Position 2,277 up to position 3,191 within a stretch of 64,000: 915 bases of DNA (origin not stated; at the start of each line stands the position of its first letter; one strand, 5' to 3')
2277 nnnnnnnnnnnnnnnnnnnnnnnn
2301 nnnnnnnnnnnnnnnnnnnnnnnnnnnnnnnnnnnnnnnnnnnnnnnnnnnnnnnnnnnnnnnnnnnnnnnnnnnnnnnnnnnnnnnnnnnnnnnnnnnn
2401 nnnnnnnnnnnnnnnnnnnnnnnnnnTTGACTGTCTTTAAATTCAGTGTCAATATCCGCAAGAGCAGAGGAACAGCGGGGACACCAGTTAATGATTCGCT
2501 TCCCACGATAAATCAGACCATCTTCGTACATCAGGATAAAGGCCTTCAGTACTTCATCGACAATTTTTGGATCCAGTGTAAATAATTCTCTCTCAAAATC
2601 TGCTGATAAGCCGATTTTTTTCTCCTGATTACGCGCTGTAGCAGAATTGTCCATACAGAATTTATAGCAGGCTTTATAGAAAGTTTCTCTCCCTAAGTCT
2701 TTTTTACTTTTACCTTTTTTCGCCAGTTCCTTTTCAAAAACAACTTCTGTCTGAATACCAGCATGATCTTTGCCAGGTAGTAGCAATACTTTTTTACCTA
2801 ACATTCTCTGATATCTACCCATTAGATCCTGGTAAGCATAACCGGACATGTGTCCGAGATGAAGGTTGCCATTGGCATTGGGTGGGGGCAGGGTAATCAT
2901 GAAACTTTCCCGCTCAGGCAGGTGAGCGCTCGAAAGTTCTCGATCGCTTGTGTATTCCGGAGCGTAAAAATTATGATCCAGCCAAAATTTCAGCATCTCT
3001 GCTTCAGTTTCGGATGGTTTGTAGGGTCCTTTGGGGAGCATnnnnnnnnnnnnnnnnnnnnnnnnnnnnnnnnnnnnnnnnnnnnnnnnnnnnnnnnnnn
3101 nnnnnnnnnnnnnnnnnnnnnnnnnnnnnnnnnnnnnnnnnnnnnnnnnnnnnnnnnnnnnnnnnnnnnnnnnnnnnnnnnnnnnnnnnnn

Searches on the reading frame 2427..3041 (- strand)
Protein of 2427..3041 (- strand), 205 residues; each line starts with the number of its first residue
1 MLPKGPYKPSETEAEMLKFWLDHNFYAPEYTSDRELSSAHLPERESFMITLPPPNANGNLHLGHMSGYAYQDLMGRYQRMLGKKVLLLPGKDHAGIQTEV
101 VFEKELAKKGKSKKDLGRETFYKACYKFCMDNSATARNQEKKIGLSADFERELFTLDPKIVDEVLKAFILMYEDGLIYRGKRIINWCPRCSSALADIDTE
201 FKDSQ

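Call 31: find_related_loci(query=A3, collection=metagenome_contigs, flank=1500)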
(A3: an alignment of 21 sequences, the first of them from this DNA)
Query A3 (205 aa) in metagenome_contigs; peptide patterns used: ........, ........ (x = any residue, [..] = any of these).
599 stretches matched a pattern (row limit reached: there are more); 424 encode a relative of the query (tblastn E <= 1e-3); the best 80 are kept; 80 distinct loci.
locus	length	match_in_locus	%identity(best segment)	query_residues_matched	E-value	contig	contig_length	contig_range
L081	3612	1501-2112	77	1-204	5e-110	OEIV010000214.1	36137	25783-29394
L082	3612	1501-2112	61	1-202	1e-81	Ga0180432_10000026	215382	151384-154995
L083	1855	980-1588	60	2-202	9e-85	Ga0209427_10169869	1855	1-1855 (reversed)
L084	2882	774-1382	61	2-202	1e-80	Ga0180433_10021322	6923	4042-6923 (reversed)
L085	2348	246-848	59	2-200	5e-81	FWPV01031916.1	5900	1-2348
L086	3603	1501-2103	60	2-200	5e-79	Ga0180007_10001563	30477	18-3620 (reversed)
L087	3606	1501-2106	60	2-205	8e-79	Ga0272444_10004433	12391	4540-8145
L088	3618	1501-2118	60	2-205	7e-83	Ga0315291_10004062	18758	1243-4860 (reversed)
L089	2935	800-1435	55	1-205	8e-78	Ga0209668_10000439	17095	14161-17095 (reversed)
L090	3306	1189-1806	56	2-200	4e-77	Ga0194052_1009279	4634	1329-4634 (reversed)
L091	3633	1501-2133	56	2-205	1e-76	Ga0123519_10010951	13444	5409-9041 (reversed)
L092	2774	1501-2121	57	1-205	1e-76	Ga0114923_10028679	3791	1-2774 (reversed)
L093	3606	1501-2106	59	2-205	3e-75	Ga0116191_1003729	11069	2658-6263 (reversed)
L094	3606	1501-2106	54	2-205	6e-75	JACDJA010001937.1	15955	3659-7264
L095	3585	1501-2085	57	10-205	7e-75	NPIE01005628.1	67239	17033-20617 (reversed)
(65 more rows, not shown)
